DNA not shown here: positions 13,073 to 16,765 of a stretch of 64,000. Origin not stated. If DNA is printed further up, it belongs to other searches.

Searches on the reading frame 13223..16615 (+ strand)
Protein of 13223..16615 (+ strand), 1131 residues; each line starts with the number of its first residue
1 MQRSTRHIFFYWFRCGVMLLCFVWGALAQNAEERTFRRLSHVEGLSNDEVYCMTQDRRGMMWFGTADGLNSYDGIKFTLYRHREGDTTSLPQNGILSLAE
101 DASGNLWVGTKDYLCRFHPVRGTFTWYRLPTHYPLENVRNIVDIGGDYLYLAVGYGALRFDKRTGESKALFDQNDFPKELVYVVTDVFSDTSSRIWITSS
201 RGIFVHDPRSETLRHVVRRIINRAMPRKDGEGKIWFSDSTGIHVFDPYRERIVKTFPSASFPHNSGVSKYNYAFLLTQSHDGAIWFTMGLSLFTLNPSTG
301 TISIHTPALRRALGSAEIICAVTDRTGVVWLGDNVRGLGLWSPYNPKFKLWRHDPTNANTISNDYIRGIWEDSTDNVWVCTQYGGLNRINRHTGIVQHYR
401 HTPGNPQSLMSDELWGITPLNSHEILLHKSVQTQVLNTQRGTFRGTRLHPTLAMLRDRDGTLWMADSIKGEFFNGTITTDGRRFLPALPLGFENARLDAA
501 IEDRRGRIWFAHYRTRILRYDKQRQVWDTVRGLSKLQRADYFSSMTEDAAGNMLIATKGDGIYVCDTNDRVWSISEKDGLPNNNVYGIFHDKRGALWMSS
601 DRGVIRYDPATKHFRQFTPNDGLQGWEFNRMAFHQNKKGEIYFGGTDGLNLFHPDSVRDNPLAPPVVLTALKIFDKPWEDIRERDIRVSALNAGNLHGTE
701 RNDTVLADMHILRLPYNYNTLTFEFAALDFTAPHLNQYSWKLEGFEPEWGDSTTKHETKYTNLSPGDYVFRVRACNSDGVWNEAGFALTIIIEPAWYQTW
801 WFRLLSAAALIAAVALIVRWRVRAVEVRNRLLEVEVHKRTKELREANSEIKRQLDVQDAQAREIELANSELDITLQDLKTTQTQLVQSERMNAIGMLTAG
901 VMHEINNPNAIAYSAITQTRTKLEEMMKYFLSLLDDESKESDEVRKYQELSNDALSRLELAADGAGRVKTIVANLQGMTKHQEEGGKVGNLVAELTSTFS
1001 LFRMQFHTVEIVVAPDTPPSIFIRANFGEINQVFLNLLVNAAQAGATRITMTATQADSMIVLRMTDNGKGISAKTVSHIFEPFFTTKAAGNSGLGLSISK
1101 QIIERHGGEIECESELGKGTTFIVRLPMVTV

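Call 67: search_protein_families(library=pfam, proteins=[window:13223-16615:+], max_evalue=0.00001)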
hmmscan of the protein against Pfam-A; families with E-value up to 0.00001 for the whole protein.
window:13223-16615:+ (1131 aa): 5 families
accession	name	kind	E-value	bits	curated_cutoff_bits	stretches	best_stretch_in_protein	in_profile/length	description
PF07494.17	Reg_prop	-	1.7e-28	95.4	20.4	0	89-111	1-23/24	Two component regulator propeller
PF02518.31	HATPase_c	-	2.2e-25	89.7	26.4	1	1030-1128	6-109/111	Histidine kinase-, DNA gyrase B-, and HSP90-like ATPase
PF07495.19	Y_Y_Y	-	7.6e-17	61.4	26.6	1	730-792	2-64/65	Y_Y_Y domain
PF08450.18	SGL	-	7.8e-08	32.7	26.3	0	461-530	147-220/246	SMP-30/Gluconolactonase/LRE-like region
PF16819.11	DUF5074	-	4.6e-06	26.4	27.2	0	196-303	112-219/353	Domain of unknown function (DUF5074)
